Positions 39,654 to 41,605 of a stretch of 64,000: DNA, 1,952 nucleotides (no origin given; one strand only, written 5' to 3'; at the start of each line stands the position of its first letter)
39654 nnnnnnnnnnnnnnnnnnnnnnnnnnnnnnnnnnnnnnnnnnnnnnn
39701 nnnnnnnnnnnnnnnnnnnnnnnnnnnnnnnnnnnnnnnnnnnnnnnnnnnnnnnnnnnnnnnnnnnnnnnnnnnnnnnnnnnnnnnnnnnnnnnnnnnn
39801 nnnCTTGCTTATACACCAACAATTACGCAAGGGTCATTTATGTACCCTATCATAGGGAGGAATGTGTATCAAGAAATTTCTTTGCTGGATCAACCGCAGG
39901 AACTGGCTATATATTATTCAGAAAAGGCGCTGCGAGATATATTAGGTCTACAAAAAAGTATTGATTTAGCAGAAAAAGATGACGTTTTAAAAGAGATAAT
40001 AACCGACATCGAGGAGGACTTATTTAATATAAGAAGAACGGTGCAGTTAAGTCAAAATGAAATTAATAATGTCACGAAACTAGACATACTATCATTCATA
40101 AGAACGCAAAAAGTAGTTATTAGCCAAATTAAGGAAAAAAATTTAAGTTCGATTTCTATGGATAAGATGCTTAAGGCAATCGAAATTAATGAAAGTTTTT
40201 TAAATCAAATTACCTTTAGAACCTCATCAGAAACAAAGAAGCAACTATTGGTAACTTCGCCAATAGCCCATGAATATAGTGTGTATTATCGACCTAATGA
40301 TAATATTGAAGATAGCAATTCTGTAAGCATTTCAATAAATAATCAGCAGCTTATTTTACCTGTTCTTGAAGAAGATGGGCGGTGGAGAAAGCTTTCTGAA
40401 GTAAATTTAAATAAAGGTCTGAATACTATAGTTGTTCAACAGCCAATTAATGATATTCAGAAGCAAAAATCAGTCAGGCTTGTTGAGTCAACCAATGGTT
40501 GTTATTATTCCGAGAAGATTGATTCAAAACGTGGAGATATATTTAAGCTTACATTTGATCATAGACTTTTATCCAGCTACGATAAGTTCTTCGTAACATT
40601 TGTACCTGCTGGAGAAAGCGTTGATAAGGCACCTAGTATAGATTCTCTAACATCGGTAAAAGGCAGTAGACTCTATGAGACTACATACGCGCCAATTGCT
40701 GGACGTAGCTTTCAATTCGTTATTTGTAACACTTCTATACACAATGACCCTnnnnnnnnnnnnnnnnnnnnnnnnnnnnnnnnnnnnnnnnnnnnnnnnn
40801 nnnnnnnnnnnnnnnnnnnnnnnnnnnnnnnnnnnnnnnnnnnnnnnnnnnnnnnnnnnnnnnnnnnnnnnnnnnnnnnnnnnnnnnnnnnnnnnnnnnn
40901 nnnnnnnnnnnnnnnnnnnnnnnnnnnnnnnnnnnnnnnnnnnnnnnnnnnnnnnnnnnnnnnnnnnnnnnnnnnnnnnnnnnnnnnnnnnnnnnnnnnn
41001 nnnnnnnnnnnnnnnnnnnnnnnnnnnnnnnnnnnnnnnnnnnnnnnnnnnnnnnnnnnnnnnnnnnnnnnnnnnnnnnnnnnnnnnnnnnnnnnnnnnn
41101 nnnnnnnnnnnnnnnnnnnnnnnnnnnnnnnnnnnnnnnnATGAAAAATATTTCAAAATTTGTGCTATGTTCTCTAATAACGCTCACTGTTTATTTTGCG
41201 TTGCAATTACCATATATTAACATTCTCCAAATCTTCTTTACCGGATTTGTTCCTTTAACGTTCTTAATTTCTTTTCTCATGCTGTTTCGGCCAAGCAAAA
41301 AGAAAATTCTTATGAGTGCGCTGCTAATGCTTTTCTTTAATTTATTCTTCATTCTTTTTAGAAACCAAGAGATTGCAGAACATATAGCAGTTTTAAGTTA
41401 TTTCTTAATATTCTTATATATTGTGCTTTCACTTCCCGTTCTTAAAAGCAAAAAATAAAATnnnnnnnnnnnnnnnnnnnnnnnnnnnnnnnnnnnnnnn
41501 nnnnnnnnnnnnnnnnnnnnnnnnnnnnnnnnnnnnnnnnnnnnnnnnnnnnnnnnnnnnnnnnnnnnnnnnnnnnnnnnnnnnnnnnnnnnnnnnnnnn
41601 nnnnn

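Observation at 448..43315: Five YfhO-like paralogs sharing a C-terminal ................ beta-sandwich plus TM anchor, including an 1105-aa giant; association with a Dpm1-like GT2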

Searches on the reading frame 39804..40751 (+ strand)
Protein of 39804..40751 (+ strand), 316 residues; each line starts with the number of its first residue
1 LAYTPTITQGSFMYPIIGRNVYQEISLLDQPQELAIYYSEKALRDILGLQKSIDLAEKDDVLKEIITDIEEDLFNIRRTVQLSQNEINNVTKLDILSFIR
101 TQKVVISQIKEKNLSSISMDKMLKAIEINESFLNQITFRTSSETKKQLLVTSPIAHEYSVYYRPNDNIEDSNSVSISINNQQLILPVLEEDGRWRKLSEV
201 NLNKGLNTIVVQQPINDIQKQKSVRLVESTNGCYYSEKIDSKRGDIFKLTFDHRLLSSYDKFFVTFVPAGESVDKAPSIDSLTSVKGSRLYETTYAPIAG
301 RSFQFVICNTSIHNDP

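Call 70: search_protein_representatives(protein=window:39804-40751:+)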
Query: 316 residues. Proteins with E-value up to 0.001 (for the whole library): 21; up to 1e-10: 12; up to 1e-30: 2. The best 21 are listed.
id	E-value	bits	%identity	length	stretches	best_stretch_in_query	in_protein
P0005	1.0e-37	146.4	33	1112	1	1-310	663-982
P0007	4.1e-33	131.3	33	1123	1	3-311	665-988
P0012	4.3e-20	88.5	26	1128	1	3-310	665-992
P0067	1.3e-18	83.7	25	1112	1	3-310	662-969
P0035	1.2e-17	80.6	26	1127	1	3-295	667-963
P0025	4.6e-16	75.3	27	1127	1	43-310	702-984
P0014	7.4e-16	74.6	25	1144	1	3-311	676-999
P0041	3.9e-13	65.7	25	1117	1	3-311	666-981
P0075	6.4e-13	65.0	25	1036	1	2-280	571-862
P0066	7.2e-13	64.8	26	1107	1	3-310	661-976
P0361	8.3e-13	64.6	24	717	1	3-310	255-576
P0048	6.2e-12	61.8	27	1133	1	3-309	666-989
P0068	2.4e-10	56.5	25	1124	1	3-266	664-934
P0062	9.5e-10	54.6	24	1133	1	2-267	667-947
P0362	4.4e-09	52.4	25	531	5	138-210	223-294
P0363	8.0e-09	51.6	24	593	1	7-312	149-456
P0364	1.2e-08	51.0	23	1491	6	138-214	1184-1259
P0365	1.1e-04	38.0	29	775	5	166-207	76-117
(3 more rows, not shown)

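Call 73: search_protein_families(library=pfam, proteins=[P0362, P0364, P0365, P0361, P0363], max_evalue=0.01)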
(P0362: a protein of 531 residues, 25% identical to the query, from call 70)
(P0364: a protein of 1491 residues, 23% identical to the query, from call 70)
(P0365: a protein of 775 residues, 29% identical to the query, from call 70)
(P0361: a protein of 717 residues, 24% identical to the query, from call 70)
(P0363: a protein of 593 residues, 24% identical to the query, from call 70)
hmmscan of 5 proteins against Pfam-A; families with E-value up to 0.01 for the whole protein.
P0362 (531 aa): 8 families
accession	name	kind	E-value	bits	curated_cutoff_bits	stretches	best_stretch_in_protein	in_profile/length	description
PF13895.12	Ig_2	-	1e-18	67.7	27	2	302-351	29-79/79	Immunoglobulin domain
PF18357.7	DtxR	-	6.9e-05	23.5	25.9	0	270-294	25-49/79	Diphteria toxin repressor SH3 domain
PF02206.23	WSN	-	0.00089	19.5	21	0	45-60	9-24/66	Domain of unknown function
PF16334.10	DUF4964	-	0.001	19.3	30.7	0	327-368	33-74/88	Domain of unknown function (DUF4964)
PF00122.25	E1-E2_ATPase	-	0.001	19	28.1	0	362-385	10-33/181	E1-E2 ATPase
PF04775.20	Bile_Hydr_Trans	-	0.0017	18.6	27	0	184-223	26-65/126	Acyl-CoA thioester hydrolase/BAAT N-terminal region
PF17646.6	Zemlya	-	0.0023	18.7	27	0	316-352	33-69/106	Closterovirus 1a polyprotein central region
PF20245.3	DUF6600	-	0.0037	17.8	27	0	97-138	7-49/102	Family of unknown function (DUF6600)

P0364 (1491 aa): 10 families
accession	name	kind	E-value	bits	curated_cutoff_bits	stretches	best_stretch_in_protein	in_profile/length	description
PF25021.1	TEN_NHL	-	1.3e-42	146.5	27.1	5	238-407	130-301/357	Teneurin NHL domain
PF01436.27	NHL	-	1.2e-17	63.4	20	1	538-560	4-26/28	NHL repeat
PF13895.12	Ig_2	-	2.8e-14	53.5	27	0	1175-1222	30-78/79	Immunoglobulin domain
PF22073.2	Cep192_D4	-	1.9e-05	25.2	35.5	1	766-868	8-111/112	Cep192 domain 4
PF23237.1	HYR_4C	-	0.00012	22.6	27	0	1460-1490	43-73/73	HYR-like domain with 4 cysteines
PF13449.12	Phytase-like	-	0.00025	21.5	27.6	0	610-642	72-104/284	Esterase-like activity of phytase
PF06739.17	SBBP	-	0.0011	19.3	20.5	0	417-437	8-28/38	Beta-propeller repeat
PF15780.11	ASH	-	0.0012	19.4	27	1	763-859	8-96/98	Abnormal spindle-like microcephaly-assoc'd, ASPM-SPD-2-Hydin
PF21160.3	PrkC-like_PASTA-like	-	0.0024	18.7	27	0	1387-1425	26-60/74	Serine/threonine protein kinase-like, C-terminal PASTA-like domain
PF20067.5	SSL_N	-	0.0033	17.7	18.9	0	85-102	29-46/46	Strictosidine synthase-like, N-terminal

P0365 (775 aa): 10 families
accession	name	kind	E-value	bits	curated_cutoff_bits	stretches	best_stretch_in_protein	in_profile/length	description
PF17936.7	Big_6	-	1.1e-93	308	27.6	10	150-218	11-81/83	Bacterial Ig domain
PF19077.6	Big_13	-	1.3e-41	141.7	27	8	485-544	31-94/102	Bacterial Ig-like domain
PF09864.15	MliC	-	2.9e-07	30.8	22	0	490-510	4-26/67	Membrane-bound lysozyme-inhibitor of c-type lysozyme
PF16158.11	N_BRCA1_IG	-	8.9e-06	26.7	28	0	1-122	1-106/108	Ig-like domain from next to BRCA1 gene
PF02922.24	CBM_48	-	1.3e-05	25.9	22.4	0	507-547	41-78/83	Carbohydrate-binding module 48 (Isoamylase N-terminal domain)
PF18884.5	TSP3_bac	-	0.00034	20.9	25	0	111-120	6-15/22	Bacterial TSP3 repeat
PF18790.7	KfrB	-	0.00038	20.8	25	0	160-176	36-52/54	KfrB Domain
PF07593.17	UnbV_ASPIC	-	0.00043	20.6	23.4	0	157-185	36-66/68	ASPIC and UnbV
PF13648.12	Lipocalin_4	-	0.00061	21.1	22.4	0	480-519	23-62/89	Lipocalin-like domain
PF08428.16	Rib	-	0.0028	18.7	27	0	480-510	39-71/76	Rib domain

P0361 (717 aa): 0 families

P0363 (593 aa): 0 families

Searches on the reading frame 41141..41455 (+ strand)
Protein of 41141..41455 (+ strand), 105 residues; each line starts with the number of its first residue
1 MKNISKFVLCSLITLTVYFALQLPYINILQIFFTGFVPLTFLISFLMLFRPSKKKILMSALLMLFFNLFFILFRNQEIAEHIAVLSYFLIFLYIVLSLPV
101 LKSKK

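Call 46: search_protein_families(library=pfam, proteins=[window:41141-41455:+], max_evalue=10)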
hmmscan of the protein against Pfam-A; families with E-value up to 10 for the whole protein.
window:41141-41455:+ (105 aa): 2 families
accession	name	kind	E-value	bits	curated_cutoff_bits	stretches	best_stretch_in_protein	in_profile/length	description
PF00714.22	IFN-gamma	-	0.046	14.1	23.9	1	51-86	48-83/138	Interferon gamma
PF08285.16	DPM3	-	3.2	8.5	25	1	1-45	1-48/90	Dolichol-phosphate mannosyltransferase subunit 3 (DPM3)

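Call 51: search_solved_structures(query=A2, max_evalue=10)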
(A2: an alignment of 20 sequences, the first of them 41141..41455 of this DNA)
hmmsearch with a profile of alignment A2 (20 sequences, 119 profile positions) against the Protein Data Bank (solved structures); distinct sequences matched with E-value up to 10: 1.
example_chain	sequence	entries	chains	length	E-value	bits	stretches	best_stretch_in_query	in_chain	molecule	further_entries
9u9h_B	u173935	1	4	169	0.52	13.5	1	24-117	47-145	Mature 21 kDa protein OPG144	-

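Call 52: search_protein_families(library=pfam, alignment_id=A2, max_evalue=1)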
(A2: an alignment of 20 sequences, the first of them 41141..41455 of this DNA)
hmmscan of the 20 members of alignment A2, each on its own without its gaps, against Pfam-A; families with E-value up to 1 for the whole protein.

A. member 1, window:41141-41455:+ (105 aa): 1 family
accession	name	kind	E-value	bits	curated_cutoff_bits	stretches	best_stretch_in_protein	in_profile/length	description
PF00714.22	IFN-gamma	-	0.046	14.1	23.9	1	51-86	48-83/138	Interferon gamma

B. families by the number of members that match (of 20 scanned): 18 families
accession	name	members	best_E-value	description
PF09053.15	CagZ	1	0.0043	CagZ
PF05875.18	Ceramidase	1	0.0054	Ceramidase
PF05767.17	Pox_A14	1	0.025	Poxvirus virion envelope protein A14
PF12459.13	DltX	1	0.031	D-Ala-teichoic acid biosynthesis protein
PF00714.22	IFN-gamma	1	0.046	Interferon gamma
PF14143.11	YrhC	1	0.053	YrhC-like protein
PF07158.17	MatC_N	1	0.093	Dicarboxylate carrier protein MatC N-terminus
PF02212.23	GED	1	0.11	Dynamin GTPase effector domain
PF13134.11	DUF3948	1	0.12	Protein of unknown function (DUF3948)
PF18817.7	HEAT_UF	1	0.14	Repeat of uncharacterized protein PH0542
PF14015.11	DUF4231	1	0.17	Protein of unknown function (DUF4231)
PF03029.23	ATP_bind_1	1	0.26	Conserved hypothetical ATP binding protein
PF07543.17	PGA2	1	0.37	Protein trafficking PGA2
PF09852.15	DUF2079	1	0.39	Predicted membrane protein (DUF2079)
PF11992.13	TgpA_N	1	0.45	TgpA N-terminal domain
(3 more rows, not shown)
